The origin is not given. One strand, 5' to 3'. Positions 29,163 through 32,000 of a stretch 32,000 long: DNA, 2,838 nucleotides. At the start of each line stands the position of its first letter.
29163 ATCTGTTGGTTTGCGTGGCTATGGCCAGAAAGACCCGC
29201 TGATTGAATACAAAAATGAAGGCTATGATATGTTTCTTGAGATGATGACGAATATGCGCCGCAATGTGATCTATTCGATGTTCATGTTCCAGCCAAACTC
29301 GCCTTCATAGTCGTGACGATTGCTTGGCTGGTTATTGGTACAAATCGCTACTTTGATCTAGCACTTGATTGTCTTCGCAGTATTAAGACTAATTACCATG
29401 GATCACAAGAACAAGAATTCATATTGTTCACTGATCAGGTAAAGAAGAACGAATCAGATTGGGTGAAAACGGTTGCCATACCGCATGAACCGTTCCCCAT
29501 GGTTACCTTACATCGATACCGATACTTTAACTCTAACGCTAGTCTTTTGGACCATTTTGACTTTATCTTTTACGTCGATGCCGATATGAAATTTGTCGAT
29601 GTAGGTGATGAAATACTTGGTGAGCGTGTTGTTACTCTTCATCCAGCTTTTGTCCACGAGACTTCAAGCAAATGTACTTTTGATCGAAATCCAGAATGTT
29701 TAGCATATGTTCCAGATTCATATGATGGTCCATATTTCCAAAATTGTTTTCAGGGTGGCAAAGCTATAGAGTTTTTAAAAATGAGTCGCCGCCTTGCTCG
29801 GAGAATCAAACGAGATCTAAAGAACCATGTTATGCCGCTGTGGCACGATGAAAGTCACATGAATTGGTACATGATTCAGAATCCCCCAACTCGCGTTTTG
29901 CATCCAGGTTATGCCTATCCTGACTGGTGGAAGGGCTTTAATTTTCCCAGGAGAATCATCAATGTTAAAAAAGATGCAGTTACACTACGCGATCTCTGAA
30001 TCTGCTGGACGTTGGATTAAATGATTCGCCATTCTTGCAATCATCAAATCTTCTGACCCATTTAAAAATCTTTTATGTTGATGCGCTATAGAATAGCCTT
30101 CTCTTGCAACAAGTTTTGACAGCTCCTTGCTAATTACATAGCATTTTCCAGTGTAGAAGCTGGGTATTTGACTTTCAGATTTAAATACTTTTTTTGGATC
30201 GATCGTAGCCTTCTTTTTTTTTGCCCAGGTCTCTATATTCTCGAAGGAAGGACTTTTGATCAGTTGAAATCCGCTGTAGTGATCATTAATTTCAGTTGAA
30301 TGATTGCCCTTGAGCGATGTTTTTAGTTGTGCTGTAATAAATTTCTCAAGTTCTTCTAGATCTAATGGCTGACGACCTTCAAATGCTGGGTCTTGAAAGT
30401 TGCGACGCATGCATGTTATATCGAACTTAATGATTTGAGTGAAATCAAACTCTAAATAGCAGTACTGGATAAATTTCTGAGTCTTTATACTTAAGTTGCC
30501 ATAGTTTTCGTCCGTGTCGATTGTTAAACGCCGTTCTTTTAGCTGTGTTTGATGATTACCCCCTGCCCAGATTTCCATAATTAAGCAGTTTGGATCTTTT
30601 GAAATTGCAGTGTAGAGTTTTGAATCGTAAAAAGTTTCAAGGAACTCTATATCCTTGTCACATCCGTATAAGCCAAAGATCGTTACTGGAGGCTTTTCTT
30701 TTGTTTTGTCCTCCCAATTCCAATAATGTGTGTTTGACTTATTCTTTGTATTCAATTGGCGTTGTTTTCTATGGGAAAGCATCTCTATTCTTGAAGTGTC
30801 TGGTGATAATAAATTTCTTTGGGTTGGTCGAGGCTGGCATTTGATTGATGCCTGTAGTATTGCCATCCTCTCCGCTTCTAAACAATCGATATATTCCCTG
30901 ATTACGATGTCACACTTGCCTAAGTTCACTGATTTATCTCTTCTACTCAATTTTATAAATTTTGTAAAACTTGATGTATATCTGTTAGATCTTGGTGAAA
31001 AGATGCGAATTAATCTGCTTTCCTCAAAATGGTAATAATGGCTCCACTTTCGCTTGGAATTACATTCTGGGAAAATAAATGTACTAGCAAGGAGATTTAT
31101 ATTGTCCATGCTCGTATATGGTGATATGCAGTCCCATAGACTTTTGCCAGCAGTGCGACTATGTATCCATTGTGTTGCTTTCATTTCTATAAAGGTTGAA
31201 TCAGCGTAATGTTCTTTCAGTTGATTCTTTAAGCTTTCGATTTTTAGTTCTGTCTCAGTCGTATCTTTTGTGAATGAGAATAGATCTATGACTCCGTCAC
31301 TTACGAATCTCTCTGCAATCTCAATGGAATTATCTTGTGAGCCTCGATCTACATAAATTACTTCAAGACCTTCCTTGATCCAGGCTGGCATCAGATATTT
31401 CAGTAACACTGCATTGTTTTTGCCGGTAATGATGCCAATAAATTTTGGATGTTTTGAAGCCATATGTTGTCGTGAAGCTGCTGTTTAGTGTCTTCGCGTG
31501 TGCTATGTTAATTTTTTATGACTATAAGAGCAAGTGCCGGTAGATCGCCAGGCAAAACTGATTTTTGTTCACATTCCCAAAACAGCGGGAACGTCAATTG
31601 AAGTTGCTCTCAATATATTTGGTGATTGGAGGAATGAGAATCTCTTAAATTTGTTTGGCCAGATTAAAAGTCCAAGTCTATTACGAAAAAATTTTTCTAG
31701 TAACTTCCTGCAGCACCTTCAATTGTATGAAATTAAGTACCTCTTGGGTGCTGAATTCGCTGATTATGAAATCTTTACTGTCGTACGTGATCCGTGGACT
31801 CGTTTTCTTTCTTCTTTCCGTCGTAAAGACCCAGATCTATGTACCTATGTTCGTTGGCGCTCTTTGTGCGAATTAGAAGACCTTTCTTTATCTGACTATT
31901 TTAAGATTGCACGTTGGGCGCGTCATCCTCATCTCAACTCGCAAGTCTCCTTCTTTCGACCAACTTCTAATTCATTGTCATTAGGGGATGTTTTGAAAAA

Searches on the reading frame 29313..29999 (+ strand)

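Call 4: search_protein_families(library=pfam, proteins=[window:29313-29999:+], max_evalue=0.01)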
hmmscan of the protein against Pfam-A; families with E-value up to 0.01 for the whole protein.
window:29313-29999:+ (228 aa): 1 family
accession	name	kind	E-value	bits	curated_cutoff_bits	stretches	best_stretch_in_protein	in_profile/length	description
PF03414.19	Glyco_transf_6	-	5.7e-28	98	25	1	76-219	159-300/313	Glycosyltransferase family 6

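Call 8: search_protein_families(library=ncbifam, proteins=[window:29313-29999:+], max_evalue=0.001)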
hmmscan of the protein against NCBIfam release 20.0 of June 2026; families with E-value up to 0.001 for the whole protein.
window:29313-29999:+ (228 aa): 1 family
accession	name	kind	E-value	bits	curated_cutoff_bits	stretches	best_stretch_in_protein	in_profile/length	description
NF041524.1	Gltr_6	subfamily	9.1e-46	156.2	250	1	1-216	1-222/226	family 6 glucosyltransferase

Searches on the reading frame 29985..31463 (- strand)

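Call 4: search_protein_families(library=pfam, proteins=[window:29985-31463:-], max_evalue=0.01)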
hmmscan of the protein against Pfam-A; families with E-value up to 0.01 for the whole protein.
window:29985-31463:- (492 aa): 1 family
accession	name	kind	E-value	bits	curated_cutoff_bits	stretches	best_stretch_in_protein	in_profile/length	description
PF01762.27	Galactosyl_T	-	0.0048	17.1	23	0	408-480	120-185/195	Galactosyltransferase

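Call 8: search_protein_families(library=ncbifam, proteins=[window:29985-31463:-], max_evalue=0.001)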
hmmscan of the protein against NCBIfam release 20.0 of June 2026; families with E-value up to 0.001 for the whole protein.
window:29985-31463:- (492 aa): 0 families

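Call 95: search_protein_families(library=pfam, proteins=[window:29985-31463:-], max_evalue=0.5)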
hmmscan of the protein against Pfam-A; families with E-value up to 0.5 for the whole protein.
window:29985-31463:- (492 aa): 2 families
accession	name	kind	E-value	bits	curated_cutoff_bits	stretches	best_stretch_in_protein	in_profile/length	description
PF01762.27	Galactosyl_T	-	0.0048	17.1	23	0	408-480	120-185/195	Galactosyltransferase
PF00535.33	Glycos_transf_2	-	0.027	14.9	23.3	1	31-55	26-50/168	Glycosyl transferase family 2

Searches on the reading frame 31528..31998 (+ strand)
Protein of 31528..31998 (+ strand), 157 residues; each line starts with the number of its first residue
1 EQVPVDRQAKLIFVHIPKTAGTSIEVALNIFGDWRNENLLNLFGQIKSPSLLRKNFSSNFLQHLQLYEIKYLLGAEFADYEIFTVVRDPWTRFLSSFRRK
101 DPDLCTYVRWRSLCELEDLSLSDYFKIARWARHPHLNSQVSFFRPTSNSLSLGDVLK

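Call 95: search_protein_families(library=pfam, proteins=[window:31528-31998:+], max_evalue=0.5)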
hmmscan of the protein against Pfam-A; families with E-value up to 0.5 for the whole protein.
window:31528-31998:+ (157 aa): 1 family
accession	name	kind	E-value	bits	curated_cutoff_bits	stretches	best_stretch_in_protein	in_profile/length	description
PF03567.20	Sulfotransfer_2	-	7.6e-10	39.8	22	1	5-100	5-101/252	Sulfotransferase family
